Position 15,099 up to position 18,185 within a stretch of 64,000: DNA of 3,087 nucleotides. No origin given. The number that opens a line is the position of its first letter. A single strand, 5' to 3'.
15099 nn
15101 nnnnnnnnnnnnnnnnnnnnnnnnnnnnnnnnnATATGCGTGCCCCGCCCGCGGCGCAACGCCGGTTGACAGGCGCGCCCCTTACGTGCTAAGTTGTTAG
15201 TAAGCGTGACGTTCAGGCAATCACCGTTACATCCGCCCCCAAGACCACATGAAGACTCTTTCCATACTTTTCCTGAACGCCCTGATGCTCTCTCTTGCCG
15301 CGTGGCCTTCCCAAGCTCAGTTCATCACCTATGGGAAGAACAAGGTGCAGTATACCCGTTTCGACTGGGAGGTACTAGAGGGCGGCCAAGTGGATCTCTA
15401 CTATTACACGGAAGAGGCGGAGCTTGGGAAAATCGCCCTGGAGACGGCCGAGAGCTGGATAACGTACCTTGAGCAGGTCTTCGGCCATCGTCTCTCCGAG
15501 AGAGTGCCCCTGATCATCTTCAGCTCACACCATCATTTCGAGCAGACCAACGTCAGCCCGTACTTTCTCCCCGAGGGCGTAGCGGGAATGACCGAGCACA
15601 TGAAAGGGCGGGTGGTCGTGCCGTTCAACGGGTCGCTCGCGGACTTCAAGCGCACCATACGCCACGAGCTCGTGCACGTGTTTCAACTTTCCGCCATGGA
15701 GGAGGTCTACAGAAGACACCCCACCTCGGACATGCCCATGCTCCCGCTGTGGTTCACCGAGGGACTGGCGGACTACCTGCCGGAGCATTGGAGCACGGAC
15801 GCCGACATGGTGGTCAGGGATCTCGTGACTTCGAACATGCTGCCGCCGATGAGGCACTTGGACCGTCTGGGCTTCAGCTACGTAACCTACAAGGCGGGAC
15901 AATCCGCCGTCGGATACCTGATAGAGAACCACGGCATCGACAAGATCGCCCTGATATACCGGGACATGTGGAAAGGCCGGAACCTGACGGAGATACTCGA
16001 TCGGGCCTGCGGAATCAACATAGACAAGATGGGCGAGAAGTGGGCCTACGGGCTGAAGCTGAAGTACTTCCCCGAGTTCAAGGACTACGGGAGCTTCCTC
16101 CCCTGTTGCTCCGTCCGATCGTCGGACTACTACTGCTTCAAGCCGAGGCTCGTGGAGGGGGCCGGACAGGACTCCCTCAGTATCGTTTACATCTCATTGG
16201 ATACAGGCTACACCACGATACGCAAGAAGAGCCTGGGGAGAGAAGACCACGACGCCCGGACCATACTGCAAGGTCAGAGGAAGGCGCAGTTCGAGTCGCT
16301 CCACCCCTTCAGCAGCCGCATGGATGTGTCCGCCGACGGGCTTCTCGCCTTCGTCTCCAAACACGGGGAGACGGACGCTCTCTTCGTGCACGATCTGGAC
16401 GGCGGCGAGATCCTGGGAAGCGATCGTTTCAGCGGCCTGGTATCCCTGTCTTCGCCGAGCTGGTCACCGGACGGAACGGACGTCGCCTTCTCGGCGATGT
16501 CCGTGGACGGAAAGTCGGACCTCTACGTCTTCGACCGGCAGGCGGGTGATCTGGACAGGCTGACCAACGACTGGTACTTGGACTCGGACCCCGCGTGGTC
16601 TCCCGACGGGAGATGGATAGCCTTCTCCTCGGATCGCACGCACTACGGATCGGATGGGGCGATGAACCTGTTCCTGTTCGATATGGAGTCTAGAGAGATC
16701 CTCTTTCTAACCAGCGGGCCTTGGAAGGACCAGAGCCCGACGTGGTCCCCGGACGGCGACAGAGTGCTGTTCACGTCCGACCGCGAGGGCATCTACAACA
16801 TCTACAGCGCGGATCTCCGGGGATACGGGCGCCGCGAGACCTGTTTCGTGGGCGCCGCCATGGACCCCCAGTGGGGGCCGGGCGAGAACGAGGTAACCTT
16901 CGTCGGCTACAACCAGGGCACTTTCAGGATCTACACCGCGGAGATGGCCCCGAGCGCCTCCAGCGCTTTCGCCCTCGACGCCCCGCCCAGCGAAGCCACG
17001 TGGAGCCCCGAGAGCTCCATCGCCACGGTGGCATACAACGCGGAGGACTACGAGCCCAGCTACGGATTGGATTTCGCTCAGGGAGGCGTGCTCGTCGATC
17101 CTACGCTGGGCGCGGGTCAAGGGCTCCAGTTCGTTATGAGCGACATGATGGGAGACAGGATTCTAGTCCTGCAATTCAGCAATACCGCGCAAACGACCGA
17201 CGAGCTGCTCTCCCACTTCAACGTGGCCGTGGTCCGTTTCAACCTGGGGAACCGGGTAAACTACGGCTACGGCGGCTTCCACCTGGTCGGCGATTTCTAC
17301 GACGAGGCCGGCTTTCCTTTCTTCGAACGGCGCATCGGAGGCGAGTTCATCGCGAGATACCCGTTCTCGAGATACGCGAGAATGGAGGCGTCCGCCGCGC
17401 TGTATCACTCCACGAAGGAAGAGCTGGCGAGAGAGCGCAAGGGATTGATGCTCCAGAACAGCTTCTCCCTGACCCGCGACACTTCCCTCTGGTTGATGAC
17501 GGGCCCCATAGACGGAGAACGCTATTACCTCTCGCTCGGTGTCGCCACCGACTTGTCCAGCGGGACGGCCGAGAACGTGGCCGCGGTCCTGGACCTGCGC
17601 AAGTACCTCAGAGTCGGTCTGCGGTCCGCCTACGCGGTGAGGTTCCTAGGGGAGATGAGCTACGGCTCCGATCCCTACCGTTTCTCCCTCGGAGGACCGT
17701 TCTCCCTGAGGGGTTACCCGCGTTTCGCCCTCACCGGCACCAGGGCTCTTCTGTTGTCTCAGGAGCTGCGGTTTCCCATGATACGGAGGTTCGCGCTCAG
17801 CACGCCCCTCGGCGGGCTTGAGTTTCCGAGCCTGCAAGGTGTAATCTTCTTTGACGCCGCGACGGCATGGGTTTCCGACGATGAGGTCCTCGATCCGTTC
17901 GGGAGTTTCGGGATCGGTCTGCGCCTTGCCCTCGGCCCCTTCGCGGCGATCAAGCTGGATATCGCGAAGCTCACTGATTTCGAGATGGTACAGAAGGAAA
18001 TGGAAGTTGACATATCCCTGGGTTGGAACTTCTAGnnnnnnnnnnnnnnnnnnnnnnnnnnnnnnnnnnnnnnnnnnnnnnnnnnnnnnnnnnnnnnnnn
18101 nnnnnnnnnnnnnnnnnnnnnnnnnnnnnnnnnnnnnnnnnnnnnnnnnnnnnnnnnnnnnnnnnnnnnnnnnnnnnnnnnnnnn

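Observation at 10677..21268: Divergent envelope locus: tandem GT39-TPR membrane glycosyltransferases facing a translationally coupled operon whose first gene fuses HEXXH zincin, PD40 propeller and Omp85 barrel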

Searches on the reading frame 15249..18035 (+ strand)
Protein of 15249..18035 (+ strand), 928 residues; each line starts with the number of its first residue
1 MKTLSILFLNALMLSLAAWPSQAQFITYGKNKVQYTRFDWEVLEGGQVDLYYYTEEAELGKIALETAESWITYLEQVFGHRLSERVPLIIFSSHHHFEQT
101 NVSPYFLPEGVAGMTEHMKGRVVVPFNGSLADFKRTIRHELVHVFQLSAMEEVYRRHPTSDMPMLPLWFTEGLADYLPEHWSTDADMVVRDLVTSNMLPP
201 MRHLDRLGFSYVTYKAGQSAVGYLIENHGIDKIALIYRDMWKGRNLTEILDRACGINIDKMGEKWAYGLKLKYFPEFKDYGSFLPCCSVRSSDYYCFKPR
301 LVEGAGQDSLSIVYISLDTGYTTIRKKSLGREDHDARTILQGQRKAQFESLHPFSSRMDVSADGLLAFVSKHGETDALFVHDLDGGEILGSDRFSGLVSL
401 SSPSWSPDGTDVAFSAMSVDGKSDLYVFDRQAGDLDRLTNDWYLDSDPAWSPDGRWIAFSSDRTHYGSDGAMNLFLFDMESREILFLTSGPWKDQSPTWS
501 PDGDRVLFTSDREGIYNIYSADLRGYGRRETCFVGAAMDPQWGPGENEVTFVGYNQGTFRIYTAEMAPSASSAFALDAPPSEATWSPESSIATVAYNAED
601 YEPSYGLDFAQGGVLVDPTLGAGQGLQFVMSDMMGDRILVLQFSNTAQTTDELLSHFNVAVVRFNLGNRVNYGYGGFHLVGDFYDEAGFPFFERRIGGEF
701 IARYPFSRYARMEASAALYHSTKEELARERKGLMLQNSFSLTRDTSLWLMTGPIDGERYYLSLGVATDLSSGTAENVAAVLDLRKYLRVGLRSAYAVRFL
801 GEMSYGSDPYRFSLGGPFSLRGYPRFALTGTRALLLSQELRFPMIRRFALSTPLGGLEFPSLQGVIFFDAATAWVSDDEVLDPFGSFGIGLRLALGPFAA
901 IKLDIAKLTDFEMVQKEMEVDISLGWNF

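Call 7: search_protein_families(library=pfam, proteins=[window:15249-18035:+], max_evalue=0.01)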
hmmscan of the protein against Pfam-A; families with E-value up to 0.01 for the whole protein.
window:15249-18035:+ (928 aa): 4 families
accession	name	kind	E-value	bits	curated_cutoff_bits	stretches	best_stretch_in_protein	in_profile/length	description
PF07676.18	PD40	-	8.8e-23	80.1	20.9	3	437-475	3-37/38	WD40-like Beta Propeller Repeat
PF00930.27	DPPIV_N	-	5.4e-08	32.4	22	1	466-512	17-63/354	Dipeptidyl peptidase IV (DPP IV) N-terminal region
PF13485.12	Peptidase_MA_2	-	2.7e-07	31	32.4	1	67-266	2-196/201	Peptidase MA superfamily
PF01103.29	Omp85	-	4.3e-07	30.2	24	1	810-925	197-322/325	Omp85 superfamily domain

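Call 12: find_homologous_proteins(query=window:15249-18035:+)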
Query window:15249-18035:+ (928 aa): 4968 proteins with E <= 0.001 among 8000 candidates; the best 120 are listed.
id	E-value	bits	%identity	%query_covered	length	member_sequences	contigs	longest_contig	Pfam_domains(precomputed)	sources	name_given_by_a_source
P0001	0.0e+0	2152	100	100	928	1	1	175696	PF26549.1,PF00930.28,PF26550.2,PF07676.19,PF13485.12,PF01103.30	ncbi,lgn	-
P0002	0.0e+0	1732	79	98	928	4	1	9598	PF26549.1,PF00930.28,PF26550.2,PF07676.19,PF13485.12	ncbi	-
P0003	0.0e+0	1705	77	100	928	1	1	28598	PF26549.1,PF00930.28,PF26550.2,PF07676.19,PF13485.12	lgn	-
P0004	0.0e+0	1704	79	98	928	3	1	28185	PF26549.1,PF00930.28,PF26550.2,PF07676.19,PF13485.12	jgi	jgi:hypothetical protein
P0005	0.0e+0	1687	78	100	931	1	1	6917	PF26549.1,PF00930.28,PF26550.2,PF07676.19,PF13485.12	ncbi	-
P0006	0.0e+0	1663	76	100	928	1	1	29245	PF26549.1,PF00930.28,PF26550.2,PF07676.19,PF13485.12,PF01103.30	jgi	jgi:WD40 repeat protein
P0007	0.0e+0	1640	74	100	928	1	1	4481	PF26549.1,PF00930.28,PF26550.2,PF07676.19,PF13485.12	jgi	jgi:hypothetical protein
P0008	0.0e+0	1621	73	100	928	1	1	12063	PF26549.1,PF00930.28,PF26550.2,PF07676.19,PF13485.12,PF01103.30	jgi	jgi:hypothetical protein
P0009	0.0e+0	1515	69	100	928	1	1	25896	PF26549.1,PF00930.28,PF26550.2,PF07676.19,PF13485.12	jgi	jgi:hypothetical protein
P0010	0.0e+0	1497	67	100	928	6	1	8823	PF26549.1,PF00930.28,PF26550.2,PF07676.19,PF13485.12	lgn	-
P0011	0.0e+0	1488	67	100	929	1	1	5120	PF26549.1,PF00930.28,PF26550.2,PF07676.19,PF13485.12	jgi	jgi:WD40 repeat protein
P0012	0.0e+0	1282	68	85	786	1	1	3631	PF26549.1,PF00930.28,PF26550.2,PF07676.19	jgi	jgi:hypothetical protein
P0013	1.1e-278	945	47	99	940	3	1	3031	PF26549.1,PF00930.28,PF26550.2,PF07676.19,PF13485.12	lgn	-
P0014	1.7e-260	885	44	98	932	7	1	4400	PF26549.1,PF00930.28,PF26550.2,PF07676.19,PF01103.30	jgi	jgi:hypothetical protein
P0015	4.0e-259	880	44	100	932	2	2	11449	PF26549.1,PF00930.28,PF26550.2,PF07676.19,PF01103.30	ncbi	-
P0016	1.1e-258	879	44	100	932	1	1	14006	PF26549.1,PF00930.28,PF26550.2,PF07676.19,PF01103.30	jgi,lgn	jgi:hypothetical protein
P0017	1.4e-257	875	44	100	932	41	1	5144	PF26549.1,PF00930.28,PF26550.2,PF07676.19,PF01103.30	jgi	-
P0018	1.4e-257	875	44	100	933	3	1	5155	PF26549.1,PF00930.28,PF26550.2,PF07676.19,PF01103.30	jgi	-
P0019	1.7e-257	875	44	98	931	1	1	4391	PF26549.1,PF00930.28,PF26550.2,PF07676.19,PF01103.30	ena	-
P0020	1.1e-256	872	44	100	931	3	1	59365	PF26549.1,PF00930.28,PF26550.2,PF07676.19,PF01103.30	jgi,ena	-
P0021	1.2e-256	872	44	100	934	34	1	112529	PF26549.1,PF00930.28,PF26550.2,PF07676.19,PF13485.12,PF01103.30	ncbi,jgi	-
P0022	1.6e-256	872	43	100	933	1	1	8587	PF26549.1,PF00930.28,PF26550.2,PF07676.19,PF01103.30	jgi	jgi:Tol biopolymer transport system component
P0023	1.8e-256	872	44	100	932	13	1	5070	PF26549.1,PF00930.28,PF26550.2,PF07676.19,PF01103.30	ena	-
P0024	3.7e-256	871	44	100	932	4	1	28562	PF26549.1,PF00930.28,PF26550.2,PF07676.19,PF01103.30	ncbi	-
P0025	1.4e-255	869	44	98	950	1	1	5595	PF26549.1,PF00930.28,PF26550.2,PF07676.19,PF13485.12,PF01103.30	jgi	jgi:hypothetical protein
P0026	2.5e-255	868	43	100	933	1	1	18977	PF26549.1,PF00930.28,PF26550.2,PF07676.19,PF01103.30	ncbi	-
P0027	3.3e-255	867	44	100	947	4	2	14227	PF26549.1,PF00930.28,PF26550.2,PF07676.19,PF01103.30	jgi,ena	-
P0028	5.5e-255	867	43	100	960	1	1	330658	PF26549.1,PF00930.28,PF26550.2,PF07676.19,PF01103.30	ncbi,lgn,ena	-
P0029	6.6e-255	866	44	98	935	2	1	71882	PF26549.1,PF00930.28,PF26550.2,PF07676.19,PF01103.30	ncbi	ncbi:MAG: BamA/TamA family outer membrane protein [Hyphomicrobiales bacterium]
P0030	7.0e-255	866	43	100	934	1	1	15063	PF26549.1,PF00930.28,PF26550.2,PF07676.19,PF01103.30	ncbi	-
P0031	7.7e-255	866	43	100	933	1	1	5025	PF26549.1,PF00930.28,PF26550.2,PF07676.19,PF01103.30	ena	-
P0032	8.1e-255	866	43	100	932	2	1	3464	PF26549.1,PF00930.28,PF26550.2,PF07676.19,PF01103.30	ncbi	-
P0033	1.6e-254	865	43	100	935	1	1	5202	PF26549.1,PF00930.28,PF26550.2,PF07676.19,PF01103.30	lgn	-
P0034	1.8e-254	865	43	100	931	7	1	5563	PF26549.1,PF00930.28,PF26550.2,PF07676.19,PF01103.30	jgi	jgi:Tol biopolymer transport system component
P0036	4.8e-254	864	43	100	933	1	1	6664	PF26549.1,PF00930.28,PF26550.2,PF07676.19,PF01103.30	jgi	-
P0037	8.9e-254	863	43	100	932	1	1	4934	PF26549.1,PF00930.28,PF26550.2,PF07676.19,PF01103.30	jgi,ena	-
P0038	1.1e-253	862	44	98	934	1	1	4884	PF26549.1,PF00930.28,PF26550.2,PF07676.19,PF01103.30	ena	-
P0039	1.1e-253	862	43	100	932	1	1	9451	PF26549.1,PF00930.28,PF26550.2,PF07676.19,PF01103.30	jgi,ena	-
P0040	1.2e-253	862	45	98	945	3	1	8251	PF26549.1,PF00930.28,PF26550.2,PF07676.19,PF13485.12,PF01103.30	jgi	-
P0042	4.5e-253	860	44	100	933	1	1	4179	PF26549.1,PF00930.28,PF26550.2,PF07676.19,PF01103.30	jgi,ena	-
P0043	7.2e-253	860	43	100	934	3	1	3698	PF26549.1,PF00930.28,PF26550.2,PF07676.19,PF13485.12,PF01103.30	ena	-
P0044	1.1e-252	859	43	100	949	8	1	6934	PF26549.1,PF00930.28,PF26550.2,PF07676.19,PF01103.30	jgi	jgi:hypothetical protein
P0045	1.2e-252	859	43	100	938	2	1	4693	PF26549.1,PF00930.28,PF26550.2,PF07676.19,PF01103.30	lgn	-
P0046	7.3e-252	856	44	98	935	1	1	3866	PF26549.1,PF00930.28,PF26550.2,PF07676.19,PF01103.30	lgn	-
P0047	1.6e-251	855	45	98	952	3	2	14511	PF26549.1,PF26550.2,PF07676.19,PF01103.30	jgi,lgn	jgi:hypothetical protein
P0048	1.8e-251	855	43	98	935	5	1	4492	PF26549.1,PF00930.28,PF26550.2,PF07676.19,PF01103.30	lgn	-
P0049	6.4e-251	853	43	100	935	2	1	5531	PF26549.1,PF00930.28,PF26550.2,PF07676.19,PF01103.30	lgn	-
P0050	2.2e-250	851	44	98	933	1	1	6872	PF26549.1,PF00930.28,PF26550.2,PF07676.19,PF01103.30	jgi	jgi:dipeptidyl aminopeptidase/acylaminoacyl peptidase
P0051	5.2e-250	850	43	100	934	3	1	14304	PF26549.1,PF00930.28,PF26550.2,PF07676.19,PF01103.30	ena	-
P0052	1.3e-249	849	43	100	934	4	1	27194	PF26549.1,PF00930.28,PF26550.2,PF07676.19,PF01103.30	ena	-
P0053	3.1e-249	848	44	98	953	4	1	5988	PF26549.1,PF00930.28,PF26550.2,PF07676.19,PF01103.30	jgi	jgi:hypothetical protein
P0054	4.8e-249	847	42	100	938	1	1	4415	PF26549.1,PF00930.28,PF26550.2,PF07676.19,PF01103.30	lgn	-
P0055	2.3e-248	845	42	98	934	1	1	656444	PF26549.1,PF00930.28,PF26550.2,PF07676.19,PF01103.30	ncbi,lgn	-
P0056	2.8e-248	845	43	97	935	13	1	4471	PF26549.1,PF00930.28,PF26550.2,PF07676.19,PF01103.30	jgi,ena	-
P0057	2.9e-248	844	43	98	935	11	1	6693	PF26549.1,PF00930.28,PF26550.2,PF07676.19,PF01103.30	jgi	jgi:hypothetical protein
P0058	2.5e-247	841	43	100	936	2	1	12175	PF26549.1,PF00930.28,PF26550.2,PF07676.19,PF01103.30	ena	-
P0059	4.1e-247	841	43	100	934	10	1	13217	PF26549.1,PF00930.28,PF26550.2,PF07676.19,PF01103.30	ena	-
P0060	1.3e-246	839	42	98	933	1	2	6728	PF25174.2,PF26549.1,PF00930.28,PF14583.13,PF26550.2,PF07676.19,PF01103.30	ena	-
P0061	3.6e-246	838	43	98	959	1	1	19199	PF26549.1,PF00930.28,PF26550.2,PF07676.19,PF13485.12,PF01103.30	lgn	-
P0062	4.7e-246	837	43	100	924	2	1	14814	PF26549.1,PF00930.28,PF26550.2,PF07676.19,PF13485.12,PF01103.30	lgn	-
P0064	1.7e-245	835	44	98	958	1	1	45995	PF26549.1,PF00930.28,PF26550.2,PF07676.19,PF01103.30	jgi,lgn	-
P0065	2.1e-245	835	42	100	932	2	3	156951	PF26549.1,PF00930.28,PF26550.2,PF07676.19,PF13485.12,PF01103.30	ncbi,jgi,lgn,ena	-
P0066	3.4e-245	834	42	98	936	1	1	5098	PF26549.1,PF00930.28,PF26550.2,PF07676.19,PF01103.30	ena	-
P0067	2.4e-244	832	43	98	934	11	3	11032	PF26549.1,PF00930.28,PF26550.2,PF07676.19,PF01103.30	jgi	jgi:hypothetical protein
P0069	8.1e-244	830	42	100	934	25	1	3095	PF26549.1,PF00930.28,PF26550.2,PF07676.19,PF01103.30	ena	-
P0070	2.1e-243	828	42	97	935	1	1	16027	PF26549.1,PF00930.28,PF26550.2,PF07676.19,PF01103.30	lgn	-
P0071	2.3e-243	828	42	100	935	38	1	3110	PF26549.1,PF00930.28,PF26550.2,PF07676.19,PF01103.30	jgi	jgi:WD40 repeat protein/surface antigen Omp85-like protein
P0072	5.4e-243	827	43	100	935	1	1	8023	PF26549.1,PF00930.28,PF26550.2,PF07676.19,PF01103.30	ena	-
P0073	6.6e-243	827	44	100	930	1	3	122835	PF26549.1,PF00930.28,PF26550.2,PF07676.19,PF13485.12,PF01103.30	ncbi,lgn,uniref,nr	ncbi:MAG: BamA/TamA family outer membrane protein [Candidatus Eisenbacteria bacterium]|uniref:BamA/T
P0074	1.5e-242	826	43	100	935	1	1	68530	PF26549.1,PF00930.28,PF26550.2,PF07676.19,PF01103.30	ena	-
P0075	2.0e-242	825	42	98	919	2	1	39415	PF26549.1,PF00930.28,PF26550.2,PF07676.19,PF13485.12,PF01103.30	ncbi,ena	-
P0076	3.1e-242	825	42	98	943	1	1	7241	PF26549.1,PF00930.28,PF26550.2,PF07676.19,PF13485.12,PF01103.30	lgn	-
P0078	2.0e-240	819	43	98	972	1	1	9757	PF26549.1,PF26550.2,PF03865.20,PF07676.19,PF01103.30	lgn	-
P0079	3.6e-240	818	43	98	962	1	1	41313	PF26549.1,PF00930.28,PF26550.2,PF07676.19,PF01103.30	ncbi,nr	ncbi:MAG: BamA/TamA family outer membrane protein [Candidatus Eisenbacteria bacterium]|nr:BamA/TamA 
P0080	6.8e-240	817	42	98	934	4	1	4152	PF26549.1,PF00930.28,PF26550.2,PF07676.19,PF01103.30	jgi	-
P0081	3.0e-239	815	41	99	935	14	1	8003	PF26549.1,PF00930.28,PF26550.2,PF07676.19,PF01103.30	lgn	-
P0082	1.4e-238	812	43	98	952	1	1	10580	PF26549.1,PF00930.28,PF26550.2,PF07676.19,PF13485.12,PF01103.30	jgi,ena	-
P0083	1.8e-238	812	40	100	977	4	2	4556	PF26549.1,PF00930.28,PF26550.2,PF07676.19,PF01103.30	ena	-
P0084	7.9e-238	810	41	98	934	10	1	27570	PF25174.2,PF26549.1,PF00930.28,PF26550.2,PF07676.19,PF01103.30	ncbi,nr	ncbi:MAG TPA: BamA/TamA family outer membrane protein [Candidatus Eisenbacteria bacterium]|nr:BamA/T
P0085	2.4e-237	808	41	100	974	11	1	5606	PF26549.1,PF00930.28,PF26550.2,PF07676.19,PF01103.30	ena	-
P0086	2.9e-235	801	43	98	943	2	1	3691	PF26549.1,PF26550.2,PF07676.19,PF01103.30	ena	-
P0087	3.9e-233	794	43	98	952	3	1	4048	PF26549.1,PF00930.28,PF26550.2,PF07676.19,PF13485.12,PF01103.30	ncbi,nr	ncbi:MAG: BamA/TamA family outer membrane protein [Candidatus Eisenbacteria bacterium]|nr:BamA/TamA 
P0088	5.0e-233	794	42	98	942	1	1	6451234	PF26549.1,PF00930.28,PF26550.2,PF07676.19,PF13485.12,PF01103.30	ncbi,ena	-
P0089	2.0e-231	789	42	100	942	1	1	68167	PF26549.1,PF26550.2,PF07676.19,PF01103.30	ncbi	-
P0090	6.0e-231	787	42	97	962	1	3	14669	PF26549.1,PF26550.2,PF07676.19,PF01103.30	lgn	-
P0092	3.4e-230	785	42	99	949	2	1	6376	PF26549.1,PF26550.2,PF07676.19,PF13485.12,PF01103.30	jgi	jgi:hypothetical protein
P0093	7.2e-230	784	42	98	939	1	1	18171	PF26549.1,PF00930.28,PF26550.2,PF01103.30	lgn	-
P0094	1.1e-229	783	40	100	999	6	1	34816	PF26549.1,PF00930.28,PF26550.2,PF07676.19,PF01103.30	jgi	-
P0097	4.2e-228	778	41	62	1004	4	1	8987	PF26549.1,PF00930.28,PF26550.2,PF07676.19,PF01103.30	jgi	-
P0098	8.9e-228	777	42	98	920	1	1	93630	PF26549.1,PF26550.2,PF07676.19,PF01103.30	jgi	jgi:hypothetical protein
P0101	1.3e-226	773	41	99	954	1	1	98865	PF26549.1,PF26550.2,PF07676.19,PF13485.12,PF01103.30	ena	-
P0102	2.1e-226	772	41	99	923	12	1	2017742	PF26549.1,PF26550.2,PF07676.19,PF13485.12,PF01103.30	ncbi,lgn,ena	-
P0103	4.4e-226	771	41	98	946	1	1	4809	PF26549.1,PF00930.28,PF26550.2,PF07676.19,PF13485.12,PF01103.30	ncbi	-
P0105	1.9e-225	769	42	98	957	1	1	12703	PF26549.1,PF26550.2,PF07676.19,PF01103.30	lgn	-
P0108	7.2e-225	767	41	100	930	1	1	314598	PF26549.1,PF00930.28,PF26550.2,PF07676.19,PF13485.12,PF01103.30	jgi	-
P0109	1.5e-224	766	41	98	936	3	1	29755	PF26549.1,PF26550.2,PF07676.19,PF13485.12,PF01103.30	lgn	-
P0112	5.4e-223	761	41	99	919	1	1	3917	PF26549.1,PF00930.28,PF26550.2,PF01103.30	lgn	-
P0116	2.5e-221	755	41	100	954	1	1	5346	PF26549.1,PF00930.28,PF26550.2,PF07676.19,PF01103.30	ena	-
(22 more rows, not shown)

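Call 13: search_protein_families(library=ncbifam, proteins=[window:15249-18035:+], max_evalue=0.01)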
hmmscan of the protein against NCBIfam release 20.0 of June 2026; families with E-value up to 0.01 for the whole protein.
window:15249-18035:+ (928 aa): 8 families
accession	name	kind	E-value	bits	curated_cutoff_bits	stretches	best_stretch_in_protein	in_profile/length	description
TIGR02800.1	propeller_TolB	equivalog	1.9e-38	132.5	343.15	2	366-464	205-300/418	Tol-Pal system beta propeller repeat protein TolB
NF002183.0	PRK01029.1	equivalog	1.2e-16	60.8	405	1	295-518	186-397/429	Tol-Pal system protein TolB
NF033523.0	lasso_peptidase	equivalog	5.3e-12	45.3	400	2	391-464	81-153/638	Atxe2 family lasso peptide isopeptidase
NF053518.1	DipepPtdsDpp5Prph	equivalog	1.6e-11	43.5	900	1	402-524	199-330/655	dipeptidyl-peptidase Dpp5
NF003124.0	PRK04043.1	equivalog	3.8e-08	32.5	428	1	404-466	239-300/419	Tol-Pal system protein TolB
NF047779.1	Omp85_fam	subfamily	1.1e-05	25.1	200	1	813-907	318-408/423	Omp85 family outer membrane protein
NF033876.2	flagella_HExxH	equivalog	0.00012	21.7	205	1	132-178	128-164/384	flagellinolysin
TIGR03303.1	OM_YaeT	equivalog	0.0056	15.1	297.15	1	620-928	424-741/741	outer membrane protein assembly factor BamA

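Call 14: find_encoding_contigs(protein=P0001, flank=10000, max_places=3)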
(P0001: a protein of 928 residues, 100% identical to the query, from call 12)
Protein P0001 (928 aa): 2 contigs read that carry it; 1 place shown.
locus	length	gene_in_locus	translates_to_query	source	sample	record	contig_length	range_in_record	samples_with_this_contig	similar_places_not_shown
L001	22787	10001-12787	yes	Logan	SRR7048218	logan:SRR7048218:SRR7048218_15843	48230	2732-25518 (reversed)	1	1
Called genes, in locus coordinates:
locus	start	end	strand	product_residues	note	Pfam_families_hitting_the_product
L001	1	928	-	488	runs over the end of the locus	-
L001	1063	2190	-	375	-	-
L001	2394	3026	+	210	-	PF13505:OMP_b-brl (weak)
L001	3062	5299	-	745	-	PF02629:CoA_binding, PF13380:CoA_binding_2, PF13607:Succ_CoA_lig, PF19045:Ligase_CoA_2, PF13549:ATP-grasp_5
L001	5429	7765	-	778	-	PF13231:PMT_2, PF07719:TPR_2 (faint), PF13424:TPR_12 (faint), PF13428:TPR_14 (faint), PF14559:TPR_19 (faint)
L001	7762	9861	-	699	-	PF02366:PMT (weak), PF13231:PMT_2, PF13432:TPR_16, PF00515:TPR_1 (weak), PF07719:TPR_2 (weak), PF13432:TPR_16, PF14559:TPR_19 (weak), PF14559:TPR_19, +12 more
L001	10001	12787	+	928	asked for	PF13485:Peptidase_MA_2 (weak), PF26550:Tricorn_2nd, PF00930:DPPIV_N (faint), PF26549:Tricorn_N, PF07676:PD40, PF26549:Tricorn_N (weak), PF07676:PD40 (weak), PF01103:Omp85 (weak)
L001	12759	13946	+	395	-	PF13570:Beta-prop_ACSF4, PF01011:PQQ (faint), PF13360:PQQ_2, PF13570:Beta-prop_ACSF4, PF13360:PQQ_2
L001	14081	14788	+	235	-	PF08308:PEGA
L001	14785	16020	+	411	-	PF24684:Vgb_lyase (faint)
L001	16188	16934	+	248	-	PF04893:Yip1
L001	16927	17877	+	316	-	PF02729:OTCace_N, PF00185:OTCace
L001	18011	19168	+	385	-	-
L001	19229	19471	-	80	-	PF09413:DUF2007 (weak)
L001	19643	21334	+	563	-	PF07969:Amidohydro_3, PF01979:Amidohydro_1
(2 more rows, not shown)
